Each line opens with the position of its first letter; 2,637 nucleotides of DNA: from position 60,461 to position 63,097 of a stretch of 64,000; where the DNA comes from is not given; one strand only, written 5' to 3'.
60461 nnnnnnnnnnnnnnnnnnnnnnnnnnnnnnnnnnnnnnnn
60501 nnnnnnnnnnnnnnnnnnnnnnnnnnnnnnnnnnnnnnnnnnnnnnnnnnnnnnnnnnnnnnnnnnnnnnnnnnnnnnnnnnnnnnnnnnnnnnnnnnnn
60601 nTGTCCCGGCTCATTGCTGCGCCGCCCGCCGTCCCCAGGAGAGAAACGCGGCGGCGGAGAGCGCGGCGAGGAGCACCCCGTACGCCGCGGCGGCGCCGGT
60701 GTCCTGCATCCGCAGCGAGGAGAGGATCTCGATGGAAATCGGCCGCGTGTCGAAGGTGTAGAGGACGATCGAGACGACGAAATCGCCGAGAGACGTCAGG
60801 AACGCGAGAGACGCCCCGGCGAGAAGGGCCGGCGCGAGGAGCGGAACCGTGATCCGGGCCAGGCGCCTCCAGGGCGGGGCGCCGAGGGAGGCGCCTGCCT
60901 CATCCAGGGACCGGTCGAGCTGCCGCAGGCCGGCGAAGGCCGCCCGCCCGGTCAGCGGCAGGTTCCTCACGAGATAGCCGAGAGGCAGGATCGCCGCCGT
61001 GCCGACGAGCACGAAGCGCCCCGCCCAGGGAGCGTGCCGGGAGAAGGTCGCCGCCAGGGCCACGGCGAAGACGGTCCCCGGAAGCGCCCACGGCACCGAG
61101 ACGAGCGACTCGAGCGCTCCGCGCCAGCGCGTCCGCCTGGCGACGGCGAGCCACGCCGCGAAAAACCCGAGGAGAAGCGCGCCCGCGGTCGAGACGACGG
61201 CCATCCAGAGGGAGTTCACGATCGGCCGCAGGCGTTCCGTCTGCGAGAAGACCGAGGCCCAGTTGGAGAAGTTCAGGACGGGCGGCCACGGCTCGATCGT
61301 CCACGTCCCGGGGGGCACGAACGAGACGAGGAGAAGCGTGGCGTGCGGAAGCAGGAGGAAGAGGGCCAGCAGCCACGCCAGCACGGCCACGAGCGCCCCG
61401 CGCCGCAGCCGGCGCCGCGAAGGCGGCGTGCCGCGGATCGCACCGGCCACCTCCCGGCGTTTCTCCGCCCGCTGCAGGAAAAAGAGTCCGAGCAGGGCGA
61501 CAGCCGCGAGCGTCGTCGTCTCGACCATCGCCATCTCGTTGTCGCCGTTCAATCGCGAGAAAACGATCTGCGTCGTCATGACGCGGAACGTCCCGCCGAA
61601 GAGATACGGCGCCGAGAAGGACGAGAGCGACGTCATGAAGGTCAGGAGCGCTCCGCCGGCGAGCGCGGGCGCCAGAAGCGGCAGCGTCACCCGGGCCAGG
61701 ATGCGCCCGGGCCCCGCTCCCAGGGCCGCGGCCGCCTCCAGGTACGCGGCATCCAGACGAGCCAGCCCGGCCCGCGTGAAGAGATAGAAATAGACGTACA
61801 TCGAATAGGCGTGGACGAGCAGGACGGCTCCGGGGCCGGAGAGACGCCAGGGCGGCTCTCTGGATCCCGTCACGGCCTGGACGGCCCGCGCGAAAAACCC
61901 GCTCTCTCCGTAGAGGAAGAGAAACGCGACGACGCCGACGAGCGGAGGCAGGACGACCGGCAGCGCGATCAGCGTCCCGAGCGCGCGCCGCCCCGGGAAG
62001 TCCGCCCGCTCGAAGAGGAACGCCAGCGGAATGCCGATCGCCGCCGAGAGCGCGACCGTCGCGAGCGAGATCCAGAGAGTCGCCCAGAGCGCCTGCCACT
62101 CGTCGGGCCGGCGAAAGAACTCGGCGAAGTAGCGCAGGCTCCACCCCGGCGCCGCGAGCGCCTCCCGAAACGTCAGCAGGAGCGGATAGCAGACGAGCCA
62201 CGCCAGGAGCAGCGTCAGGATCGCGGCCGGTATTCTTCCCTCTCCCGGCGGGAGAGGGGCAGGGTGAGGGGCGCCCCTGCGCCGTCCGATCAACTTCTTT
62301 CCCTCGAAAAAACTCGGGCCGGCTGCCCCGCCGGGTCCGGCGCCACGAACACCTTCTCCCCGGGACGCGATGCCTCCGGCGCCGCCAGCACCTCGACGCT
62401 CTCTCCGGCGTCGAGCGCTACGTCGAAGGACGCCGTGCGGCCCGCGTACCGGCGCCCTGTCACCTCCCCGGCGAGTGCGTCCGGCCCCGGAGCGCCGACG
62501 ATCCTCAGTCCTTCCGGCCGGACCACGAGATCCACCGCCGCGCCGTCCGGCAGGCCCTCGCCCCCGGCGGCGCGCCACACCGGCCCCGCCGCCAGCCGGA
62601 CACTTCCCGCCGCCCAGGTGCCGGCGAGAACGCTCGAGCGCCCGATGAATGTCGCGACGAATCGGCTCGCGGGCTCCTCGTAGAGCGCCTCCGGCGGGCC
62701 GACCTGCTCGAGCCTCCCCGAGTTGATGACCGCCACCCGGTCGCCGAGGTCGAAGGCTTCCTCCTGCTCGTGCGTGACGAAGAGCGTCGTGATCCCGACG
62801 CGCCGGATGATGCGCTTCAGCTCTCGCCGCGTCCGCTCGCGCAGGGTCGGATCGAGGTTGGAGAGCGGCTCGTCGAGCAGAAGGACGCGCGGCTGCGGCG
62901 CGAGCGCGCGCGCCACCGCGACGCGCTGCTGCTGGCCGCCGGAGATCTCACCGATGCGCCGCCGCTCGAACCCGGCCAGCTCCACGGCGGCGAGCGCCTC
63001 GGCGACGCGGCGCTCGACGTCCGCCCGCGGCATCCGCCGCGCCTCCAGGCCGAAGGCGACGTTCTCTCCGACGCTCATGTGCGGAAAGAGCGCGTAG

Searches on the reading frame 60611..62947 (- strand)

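Call 85: search_protein_families(library=pfam, proteins=[window:60611-62947:-], max_evalue=0.001)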
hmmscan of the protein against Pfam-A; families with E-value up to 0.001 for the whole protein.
window:60611-62947:- (778 aa): 1 family
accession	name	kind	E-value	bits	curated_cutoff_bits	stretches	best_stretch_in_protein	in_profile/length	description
PF00528.27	BPD_transp_1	-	4.9e-24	85.5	26.4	2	591-768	2-172/184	Binding-protein-dependent transport system inner membrane component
